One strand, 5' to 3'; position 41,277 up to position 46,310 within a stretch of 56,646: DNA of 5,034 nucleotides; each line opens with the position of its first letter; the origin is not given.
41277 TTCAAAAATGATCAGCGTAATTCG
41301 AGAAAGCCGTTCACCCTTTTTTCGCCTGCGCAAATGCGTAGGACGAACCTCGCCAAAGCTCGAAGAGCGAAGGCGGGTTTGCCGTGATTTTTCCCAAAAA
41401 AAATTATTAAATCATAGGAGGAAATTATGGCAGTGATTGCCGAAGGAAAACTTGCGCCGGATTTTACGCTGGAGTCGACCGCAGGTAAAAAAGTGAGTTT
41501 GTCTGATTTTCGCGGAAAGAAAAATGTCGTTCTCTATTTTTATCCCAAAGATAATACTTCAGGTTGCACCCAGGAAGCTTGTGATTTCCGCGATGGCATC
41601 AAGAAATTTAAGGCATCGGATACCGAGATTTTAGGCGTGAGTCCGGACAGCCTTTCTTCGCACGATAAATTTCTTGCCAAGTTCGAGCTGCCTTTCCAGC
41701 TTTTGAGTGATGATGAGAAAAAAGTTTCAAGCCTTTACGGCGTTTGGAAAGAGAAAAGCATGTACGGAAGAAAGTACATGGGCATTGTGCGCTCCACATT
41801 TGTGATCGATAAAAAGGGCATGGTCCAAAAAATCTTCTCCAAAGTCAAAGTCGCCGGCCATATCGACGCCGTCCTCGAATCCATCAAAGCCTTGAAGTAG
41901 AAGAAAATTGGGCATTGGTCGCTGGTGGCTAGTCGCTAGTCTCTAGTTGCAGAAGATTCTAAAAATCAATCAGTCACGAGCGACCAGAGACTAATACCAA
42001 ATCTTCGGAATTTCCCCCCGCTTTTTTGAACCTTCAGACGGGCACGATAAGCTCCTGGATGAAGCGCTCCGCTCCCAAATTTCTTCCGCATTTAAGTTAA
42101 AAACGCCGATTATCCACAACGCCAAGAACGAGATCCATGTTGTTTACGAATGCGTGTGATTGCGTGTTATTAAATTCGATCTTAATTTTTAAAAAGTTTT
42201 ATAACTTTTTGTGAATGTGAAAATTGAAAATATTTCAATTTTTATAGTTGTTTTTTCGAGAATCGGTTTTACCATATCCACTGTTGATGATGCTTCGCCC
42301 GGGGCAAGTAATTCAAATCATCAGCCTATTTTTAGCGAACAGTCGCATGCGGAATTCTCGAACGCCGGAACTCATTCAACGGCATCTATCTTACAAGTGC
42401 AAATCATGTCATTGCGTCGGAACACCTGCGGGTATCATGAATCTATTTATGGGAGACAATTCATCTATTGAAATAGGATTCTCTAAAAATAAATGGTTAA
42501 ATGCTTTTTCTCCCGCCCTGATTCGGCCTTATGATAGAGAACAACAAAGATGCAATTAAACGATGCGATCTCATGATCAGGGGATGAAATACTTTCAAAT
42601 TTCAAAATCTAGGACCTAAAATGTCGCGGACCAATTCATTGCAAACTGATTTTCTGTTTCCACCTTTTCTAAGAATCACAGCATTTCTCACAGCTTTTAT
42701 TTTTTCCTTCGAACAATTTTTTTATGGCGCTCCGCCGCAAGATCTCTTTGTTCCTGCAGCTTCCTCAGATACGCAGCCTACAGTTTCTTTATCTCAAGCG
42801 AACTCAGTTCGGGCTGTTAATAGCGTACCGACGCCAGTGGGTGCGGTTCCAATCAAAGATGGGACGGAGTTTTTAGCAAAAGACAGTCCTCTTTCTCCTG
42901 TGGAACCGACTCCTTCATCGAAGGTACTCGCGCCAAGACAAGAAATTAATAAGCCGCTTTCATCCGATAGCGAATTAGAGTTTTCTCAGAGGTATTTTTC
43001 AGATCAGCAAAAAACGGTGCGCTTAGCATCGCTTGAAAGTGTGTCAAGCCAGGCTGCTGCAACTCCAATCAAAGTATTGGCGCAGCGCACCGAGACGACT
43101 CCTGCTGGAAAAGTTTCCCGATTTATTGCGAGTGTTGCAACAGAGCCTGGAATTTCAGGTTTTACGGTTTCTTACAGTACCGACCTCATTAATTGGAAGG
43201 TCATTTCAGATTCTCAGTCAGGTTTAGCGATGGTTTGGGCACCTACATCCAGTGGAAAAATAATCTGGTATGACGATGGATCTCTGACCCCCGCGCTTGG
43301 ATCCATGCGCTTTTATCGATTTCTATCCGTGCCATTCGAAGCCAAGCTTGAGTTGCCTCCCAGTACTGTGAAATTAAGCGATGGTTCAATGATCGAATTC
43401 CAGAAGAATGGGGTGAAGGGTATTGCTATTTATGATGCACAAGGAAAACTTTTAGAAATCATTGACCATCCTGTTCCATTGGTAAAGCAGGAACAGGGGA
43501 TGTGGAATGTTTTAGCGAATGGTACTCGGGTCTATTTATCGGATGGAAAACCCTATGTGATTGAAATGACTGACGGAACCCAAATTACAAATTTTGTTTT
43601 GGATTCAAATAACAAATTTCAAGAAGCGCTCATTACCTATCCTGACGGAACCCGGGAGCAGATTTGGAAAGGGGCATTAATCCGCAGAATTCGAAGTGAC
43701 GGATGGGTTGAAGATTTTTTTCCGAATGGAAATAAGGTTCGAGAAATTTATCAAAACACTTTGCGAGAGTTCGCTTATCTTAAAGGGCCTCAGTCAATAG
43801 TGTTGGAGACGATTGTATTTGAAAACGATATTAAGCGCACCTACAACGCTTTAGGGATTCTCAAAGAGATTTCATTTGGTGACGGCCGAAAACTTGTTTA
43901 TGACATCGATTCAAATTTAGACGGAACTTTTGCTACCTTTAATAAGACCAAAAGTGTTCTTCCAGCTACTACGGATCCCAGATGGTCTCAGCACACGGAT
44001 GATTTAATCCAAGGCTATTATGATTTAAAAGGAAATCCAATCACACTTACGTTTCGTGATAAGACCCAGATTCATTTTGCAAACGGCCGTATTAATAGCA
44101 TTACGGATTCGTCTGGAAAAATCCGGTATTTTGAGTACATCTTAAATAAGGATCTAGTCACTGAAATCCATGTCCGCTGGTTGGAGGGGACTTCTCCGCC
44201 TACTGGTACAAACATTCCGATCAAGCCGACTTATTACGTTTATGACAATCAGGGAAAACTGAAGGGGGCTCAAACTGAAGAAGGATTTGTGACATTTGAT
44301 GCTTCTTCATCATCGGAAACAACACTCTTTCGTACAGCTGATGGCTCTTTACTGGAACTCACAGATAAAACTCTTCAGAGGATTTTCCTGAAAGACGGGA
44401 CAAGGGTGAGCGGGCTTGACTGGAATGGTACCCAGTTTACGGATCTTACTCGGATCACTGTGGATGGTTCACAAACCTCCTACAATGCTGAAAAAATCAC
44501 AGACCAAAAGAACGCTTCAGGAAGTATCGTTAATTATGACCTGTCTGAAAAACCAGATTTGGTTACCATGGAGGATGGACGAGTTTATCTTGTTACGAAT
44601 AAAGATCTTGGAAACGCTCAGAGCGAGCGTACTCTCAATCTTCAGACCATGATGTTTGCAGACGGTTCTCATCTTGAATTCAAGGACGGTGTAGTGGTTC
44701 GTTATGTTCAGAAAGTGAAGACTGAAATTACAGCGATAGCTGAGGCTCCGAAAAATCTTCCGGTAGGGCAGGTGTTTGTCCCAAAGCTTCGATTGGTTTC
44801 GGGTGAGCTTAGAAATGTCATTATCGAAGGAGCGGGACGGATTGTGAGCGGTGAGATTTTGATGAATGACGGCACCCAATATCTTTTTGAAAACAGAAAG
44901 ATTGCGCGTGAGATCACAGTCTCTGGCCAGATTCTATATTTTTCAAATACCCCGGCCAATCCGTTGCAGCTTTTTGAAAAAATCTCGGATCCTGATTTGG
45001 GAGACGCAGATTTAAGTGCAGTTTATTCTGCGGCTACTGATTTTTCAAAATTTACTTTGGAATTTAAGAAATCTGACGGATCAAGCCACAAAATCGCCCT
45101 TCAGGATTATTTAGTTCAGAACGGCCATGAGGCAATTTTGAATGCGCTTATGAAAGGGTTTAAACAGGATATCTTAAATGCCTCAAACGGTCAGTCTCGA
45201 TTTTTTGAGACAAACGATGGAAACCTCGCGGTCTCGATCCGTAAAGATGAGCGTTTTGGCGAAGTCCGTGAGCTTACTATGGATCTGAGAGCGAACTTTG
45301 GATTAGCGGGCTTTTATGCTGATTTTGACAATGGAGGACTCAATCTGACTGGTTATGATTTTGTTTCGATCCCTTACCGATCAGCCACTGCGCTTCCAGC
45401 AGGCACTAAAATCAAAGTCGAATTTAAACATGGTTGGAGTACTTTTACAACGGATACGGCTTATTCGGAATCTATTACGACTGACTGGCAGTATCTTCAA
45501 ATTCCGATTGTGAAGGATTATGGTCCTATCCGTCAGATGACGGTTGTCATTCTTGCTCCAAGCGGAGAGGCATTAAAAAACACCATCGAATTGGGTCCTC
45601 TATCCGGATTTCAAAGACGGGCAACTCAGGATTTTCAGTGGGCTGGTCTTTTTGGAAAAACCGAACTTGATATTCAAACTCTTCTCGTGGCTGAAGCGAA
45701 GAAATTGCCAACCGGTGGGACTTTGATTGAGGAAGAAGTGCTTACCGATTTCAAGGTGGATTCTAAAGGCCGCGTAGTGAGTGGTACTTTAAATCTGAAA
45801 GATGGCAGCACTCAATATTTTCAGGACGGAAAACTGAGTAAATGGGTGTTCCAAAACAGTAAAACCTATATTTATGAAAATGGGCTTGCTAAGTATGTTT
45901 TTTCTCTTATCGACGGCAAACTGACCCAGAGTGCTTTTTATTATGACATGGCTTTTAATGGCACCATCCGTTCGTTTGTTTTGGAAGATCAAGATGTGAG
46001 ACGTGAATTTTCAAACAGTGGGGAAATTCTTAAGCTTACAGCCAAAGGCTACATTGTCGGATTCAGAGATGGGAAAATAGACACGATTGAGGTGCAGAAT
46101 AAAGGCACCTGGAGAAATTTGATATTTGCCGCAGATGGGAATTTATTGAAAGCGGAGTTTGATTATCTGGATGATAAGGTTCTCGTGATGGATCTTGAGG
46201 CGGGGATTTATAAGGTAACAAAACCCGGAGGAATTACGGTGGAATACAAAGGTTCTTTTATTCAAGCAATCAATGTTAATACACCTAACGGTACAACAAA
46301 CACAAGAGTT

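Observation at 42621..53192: Giant 3,523-aa surface protein with an architecture I cannot place in a described toxin or adhesin family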

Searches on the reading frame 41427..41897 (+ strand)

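Call 6: search_protein_families(library=pfam, proteins=[window:41427-41897:+], max_evalue=0.1)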
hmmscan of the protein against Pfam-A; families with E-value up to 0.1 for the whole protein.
window:41427-41897:+ (157 aa): 3 families
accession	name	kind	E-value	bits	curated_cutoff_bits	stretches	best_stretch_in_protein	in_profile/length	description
PF00578.27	AhpC-TSA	-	2.3e-41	141.1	26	1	7-135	2-123/124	AhpC/TSA family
PF08534.16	Redoxin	-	2.9e-21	76.2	26.6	1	6-141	2-136/148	Redoxin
PF13911.12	AhpC-TSA_2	-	0.0062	17.3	27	1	58-111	6-59/114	AhpC/TSA antioxidant enzyme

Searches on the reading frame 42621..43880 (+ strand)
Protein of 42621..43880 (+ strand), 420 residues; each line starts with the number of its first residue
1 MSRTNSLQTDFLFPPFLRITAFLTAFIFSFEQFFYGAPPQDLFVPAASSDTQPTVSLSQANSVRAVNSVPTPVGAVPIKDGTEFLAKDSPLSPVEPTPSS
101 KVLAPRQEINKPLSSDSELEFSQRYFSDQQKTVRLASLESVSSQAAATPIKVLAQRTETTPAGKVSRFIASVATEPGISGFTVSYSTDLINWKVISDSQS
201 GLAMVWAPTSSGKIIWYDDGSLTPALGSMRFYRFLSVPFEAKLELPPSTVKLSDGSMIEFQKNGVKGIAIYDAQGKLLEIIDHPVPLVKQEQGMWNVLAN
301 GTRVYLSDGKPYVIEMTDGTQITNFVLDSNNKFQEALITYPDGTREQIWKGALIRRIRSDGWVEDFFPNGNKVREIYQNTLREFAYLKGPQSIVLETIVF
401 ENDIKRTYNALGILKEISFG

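Call 8: search_protein_families(library=pfam, proteins=[window:42621-43880:+], max_evalue=5)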
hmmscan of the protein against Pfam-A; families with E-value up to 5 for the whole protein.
window:42621-43880:+ (420 aa): 1 family
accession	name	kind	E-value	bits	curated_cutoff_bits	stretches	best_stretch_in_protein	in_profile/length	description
PF07202.18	Tcp10_C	-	0.0016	18.5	36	1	338-347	25-34/35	T-complex protein 10 C-terminus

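Call 27: search_protein_families(library=ncbifam, proteins=[window:42621-43880:+], max_evalue=1)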
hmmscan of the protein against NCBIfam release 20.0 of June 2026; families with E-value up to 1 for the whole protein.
window:42621-43880:+ (420 aa): 0 families

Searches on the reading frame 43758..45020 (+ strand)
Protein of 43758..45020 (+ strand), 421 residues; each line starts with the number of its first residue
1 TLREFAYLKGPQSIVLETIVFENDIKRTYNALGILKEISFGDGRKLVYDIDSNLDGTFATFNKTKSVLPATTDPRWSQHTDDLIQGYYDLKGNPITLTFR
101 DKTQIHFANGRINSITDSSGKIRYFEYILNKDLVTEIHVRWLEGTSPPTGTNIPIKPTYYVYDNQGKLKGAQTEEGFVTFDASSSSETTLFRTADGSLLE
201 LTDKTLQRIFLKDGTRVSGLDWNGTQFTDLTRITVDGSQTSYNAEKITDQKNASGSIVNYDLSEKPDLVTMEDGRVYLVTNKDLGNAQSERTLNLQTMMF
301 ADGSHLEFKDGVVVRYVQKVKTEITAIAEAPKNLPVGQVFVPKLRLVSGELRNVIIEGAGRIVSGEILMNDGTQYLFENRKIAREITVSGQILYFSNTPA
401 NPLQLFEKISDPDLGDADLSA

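Call 8: search_protein_families(library=pfam, proteins=[window:43758-45020:+], max_evalue=5)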
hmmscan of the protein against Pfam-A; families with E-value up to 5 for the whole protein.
window:43758-45020:+ (421 aa): 5 families
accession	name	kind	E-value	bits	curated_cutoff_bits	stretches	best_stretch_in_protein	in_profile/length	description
PF22235.1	FAS1_thioest_ins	-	0.0075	17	27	0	96-124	41-69/98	Fatty acid synthase subunit beta, insertion domain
PF15513.11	DUF4651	-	0.053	13.9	22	0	363-377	35-49/61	Domain of unknown function (DUF4651)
PF05593.20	RHS_repeat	-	0.088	13.7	22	0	88-121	1-37/38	RHS Repeat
PF14889.11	PBP-Tp47_a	-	0.093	12.7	25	0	211-261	73-119/164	Penicillin-binding protein Tp47 domain a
PF17642.6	TssD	-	0.16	12.3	25.8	1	76-126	23-73/128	Hemolysin coregulated protein Hcp (TssD)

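Call 27: search_protein_families(library=ncbifam, proteins=[window:43758-45020:+], max_evalue=1)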
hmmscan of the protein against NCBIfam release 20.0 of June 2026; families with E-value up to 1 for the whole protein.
window:43758-45020:+ (421 aa): 2 families
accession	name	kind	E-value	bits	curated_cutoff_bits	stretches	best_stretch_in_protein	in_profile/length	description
NF047914.1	phage_STY1053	equivalog_domain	0.15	12.3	40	0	94-111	7-24/42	STY1053 family phage-associated protein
NF050077.1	pilus_FilA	exception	0.15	11.5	220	1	199-298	22-117/279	putative pilus system protein FilA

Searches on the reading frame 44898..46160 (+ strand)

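Call 8: search_protein_families(library=pfam, proteins=[window:44898-46160:+], max_evalue=5)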
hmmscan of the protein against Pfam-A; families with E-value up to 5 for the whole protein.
window:44898-46160:+ (421 aa): 1 family
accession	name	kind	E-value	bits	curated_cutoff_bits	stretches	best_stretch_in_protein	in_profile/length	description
PF11525.13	CopK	-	0.21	11.7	23.8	1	296-315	7-27/70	Copper resistance protein K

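Call 27: search_protein_families(library=ncbifam, proteins=[window:44898-46160:+], max_evalue=1)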
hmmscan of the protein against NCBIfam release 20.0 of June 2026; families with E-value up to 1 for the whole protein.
window:44898-46160:+ (421 aa): 1 family
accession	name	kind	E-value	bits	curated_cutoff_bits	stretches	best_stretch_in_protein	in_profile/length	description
NF033793.0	peri_CopK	exception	0.1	12.7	123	1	285-314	19-47/88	periplasmic Cu(I)/Cu(II)-binding protein CopK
